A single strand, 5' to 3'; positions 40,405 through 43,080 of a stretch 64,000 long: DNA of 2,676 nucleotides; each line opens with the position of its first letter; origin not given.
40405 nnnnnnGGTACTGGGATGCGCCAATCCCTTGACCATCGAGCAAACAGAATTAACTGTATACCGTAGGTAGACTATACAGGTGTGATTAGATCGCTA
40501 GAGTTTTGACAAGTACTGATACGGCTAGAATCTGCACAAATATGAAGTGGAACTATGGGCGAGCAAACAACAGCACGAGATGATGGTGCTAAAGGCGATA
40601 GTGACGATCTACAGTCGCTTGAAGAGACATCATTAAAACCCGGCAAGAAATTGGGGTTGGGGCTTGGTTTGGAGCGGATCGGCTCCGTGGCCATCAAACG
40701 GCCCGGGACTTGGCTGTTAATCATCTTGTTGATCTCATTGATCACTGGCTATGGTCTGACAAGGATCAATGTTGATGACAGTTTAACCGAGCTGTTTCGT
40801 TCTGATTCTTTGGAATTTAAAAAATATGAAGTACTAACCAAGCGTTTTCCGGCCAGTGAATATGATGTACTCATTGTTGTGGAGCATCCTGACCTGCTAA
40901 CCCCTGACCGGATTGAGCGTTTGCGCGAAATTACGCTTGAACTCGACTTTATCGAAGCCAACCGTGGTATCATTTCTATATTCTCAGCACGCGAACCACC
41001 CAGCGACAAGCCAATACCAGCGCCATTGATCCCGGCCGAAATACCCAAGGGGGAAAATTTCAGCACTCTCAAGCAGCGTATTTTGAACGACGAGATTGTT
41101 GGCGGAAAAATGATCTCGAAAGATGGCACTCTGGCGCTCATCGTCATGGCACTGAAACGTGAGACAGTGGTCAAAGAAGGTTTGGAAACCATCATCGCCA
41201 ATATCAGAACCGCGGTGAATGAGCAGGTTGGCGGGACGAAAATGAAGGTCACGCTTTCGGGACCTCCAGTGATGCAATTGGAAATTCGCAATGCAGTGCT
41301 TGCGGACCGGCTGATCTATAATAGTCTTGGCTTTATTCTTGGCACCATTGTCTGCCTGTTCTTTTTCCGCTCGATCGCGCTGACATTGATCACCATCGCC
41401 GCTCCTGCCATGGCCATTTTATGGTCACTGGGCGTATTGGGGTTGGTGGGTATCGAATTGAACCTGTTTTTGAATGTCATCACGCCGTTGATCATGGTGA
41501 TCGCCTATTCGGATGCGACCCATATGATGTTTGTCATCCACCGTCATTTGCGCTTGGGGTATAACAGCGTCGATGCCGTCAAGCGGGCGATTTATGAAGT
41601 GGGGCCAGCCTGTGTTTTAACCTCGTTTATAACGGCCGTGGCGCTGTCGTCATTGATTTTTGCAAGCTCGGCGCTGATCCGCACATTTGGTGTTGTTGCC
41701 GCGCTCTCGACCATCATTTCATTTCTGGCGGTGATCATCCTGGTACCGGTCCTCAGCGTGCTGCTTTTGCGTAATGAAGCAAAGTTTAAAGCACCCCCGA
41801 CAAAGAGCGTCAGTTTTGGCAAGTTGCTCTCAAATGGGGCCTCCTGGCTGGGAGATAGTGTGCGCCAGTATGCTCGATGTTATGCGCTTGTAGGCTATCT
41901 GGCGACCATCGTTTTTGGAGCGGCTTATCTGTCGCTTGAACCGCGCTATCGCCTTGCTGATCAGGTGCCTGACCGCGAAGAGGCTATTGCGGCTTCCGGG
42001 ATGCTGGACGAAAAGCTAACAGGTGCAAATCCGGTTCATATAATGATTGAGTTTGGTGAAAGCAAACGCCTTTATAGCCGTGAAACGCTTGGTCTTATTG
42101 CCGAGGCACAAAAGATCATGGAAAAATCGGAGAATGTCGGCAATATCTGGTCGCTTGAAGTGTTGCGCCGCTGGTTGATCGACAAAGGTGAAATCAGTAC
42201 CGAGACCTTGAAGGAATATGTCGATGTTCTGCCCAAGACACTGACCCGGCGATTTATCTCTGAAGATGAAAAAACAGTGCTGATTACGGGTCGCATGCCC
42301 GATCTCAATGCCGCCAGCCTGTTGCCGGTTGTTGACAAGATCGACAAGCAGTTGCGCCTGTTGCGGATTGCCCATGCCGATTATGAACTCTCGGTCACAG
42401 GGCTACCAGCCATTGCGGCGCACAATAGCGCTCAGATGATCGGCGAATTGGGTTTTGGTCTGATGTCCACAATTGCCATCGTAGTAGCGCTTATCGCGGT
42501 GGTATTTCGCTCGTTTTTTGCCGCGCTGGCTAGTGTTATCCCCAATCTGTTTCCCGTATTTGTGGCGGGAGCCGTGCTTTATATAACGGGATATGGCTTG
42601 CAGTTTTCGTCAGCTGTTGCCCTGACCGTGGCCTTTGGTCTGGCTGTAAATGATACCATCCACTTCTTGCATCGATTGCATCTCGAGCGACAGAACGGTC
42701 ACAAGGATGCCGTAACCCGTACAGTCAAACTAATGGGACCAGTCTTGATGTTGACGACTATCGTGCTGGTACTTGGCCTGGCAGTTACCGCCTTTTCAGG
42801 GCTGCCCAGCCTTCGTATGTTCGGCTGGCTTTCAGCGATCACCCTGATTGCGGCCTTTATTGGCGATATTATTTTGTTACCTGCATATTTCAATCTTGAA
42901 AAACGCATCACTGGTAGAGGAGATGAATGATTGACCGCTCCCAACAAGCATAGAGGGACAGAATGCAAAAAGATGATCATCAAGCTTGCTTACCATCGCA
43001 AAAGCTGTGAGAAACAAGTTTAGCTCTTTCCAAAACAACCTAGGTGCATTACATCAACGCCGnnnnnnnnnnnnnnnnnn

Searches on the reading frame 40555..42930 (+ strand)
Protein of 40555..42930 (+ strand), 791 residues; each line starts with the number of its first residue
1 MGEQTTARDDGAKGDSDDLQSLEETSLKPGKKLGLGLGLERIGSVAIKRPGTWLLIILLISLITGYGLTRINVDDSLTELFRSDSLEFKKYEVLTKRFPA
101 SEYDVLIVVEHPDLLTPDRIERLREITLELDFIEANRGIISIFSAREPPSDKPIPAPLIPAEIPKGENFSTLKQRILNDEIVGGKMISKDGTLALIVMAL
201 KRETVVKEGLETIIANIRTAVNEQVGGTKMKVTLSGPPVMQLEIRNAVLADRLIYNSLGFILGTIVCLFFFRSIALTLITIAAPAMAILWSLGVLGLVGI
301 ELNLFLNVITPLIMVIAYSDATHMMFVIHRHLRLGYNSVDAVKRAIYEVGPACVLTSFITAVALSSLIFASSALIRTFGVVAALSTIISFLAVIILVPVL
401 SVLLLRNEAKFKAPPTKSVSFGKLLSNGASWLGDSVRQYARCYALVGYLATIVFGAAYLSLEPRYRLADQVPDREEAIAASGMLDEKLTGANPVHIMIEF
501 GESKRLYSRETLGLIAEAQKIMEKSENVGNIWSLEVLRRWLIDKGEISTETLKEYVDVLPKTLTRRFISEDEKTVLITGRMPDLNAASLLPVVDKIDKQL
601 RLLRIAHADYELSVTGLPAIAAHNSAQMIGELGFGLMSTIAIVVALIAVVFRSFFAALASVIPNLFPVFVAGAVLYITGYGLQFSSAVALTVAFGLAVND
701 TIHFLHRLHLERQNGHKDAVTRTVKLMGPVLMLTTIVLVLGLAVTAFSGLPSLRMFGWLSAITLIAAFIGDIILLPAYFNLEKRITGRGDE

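Call 15: search_protein_families(library=ncbifam, proteins=[window:40555-42930:+], max_evalue=0.00001)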
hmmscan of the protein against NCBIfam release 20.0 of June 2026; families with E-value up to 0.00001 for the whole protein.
window:40555-42930:+ (791 aa): 9 families
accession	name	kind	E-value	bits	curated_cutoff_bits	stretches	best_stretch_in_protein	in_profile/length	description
TIGR00921.1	2A067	subfamily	2e-58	198.1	351.9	2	31-403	370-733/733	hydrophobe/amphiphile efflux-3 (HAE3) family transporter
TIGR00833.1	actII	subfamily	4.3e-33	114.6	874.7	2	186-499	110-422/910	MMPL family RND transporter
TIGR03480.1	HpnN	hypoth_equivalog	3.7e-16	58.3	751.85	1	635-780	718-857/862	hopanoid biosynthesis associated RND transporter like protein HpnN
NF007905.0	PRK10614.1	equivalog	9.5e-10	36.8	1774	0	262-437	344-520/1025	multidrug efflux RND transporter permease subunit MdtC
NF033617.1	RND_permease_2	subfamily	9.7e-09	33.7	1250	0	581-717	283-417/1009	multidrug efflux RND transporter permease subunit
NF045600.2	BstA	equivalog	2.3e-08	32.4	1400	0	609-773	264-424/903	sterol transporter cytoplasmic membrane protein BstA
TIGR00916.1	2A0604s01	subfamily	5.9e-07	29.3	148.6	0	602-768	60-227/231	SecD/SecF family protein translocase subunit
NF000037.1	RND_perm_OqxB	exception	2.4e-06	25.6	2200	0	261-419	352-513/1050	multidrug efflux RND transporter permease subunit OqxB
NF006354.0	PRK08578.1-2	equivalog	4.3e-06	26.3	353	0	638-750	134-244/296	preprotein translocase subunit SecF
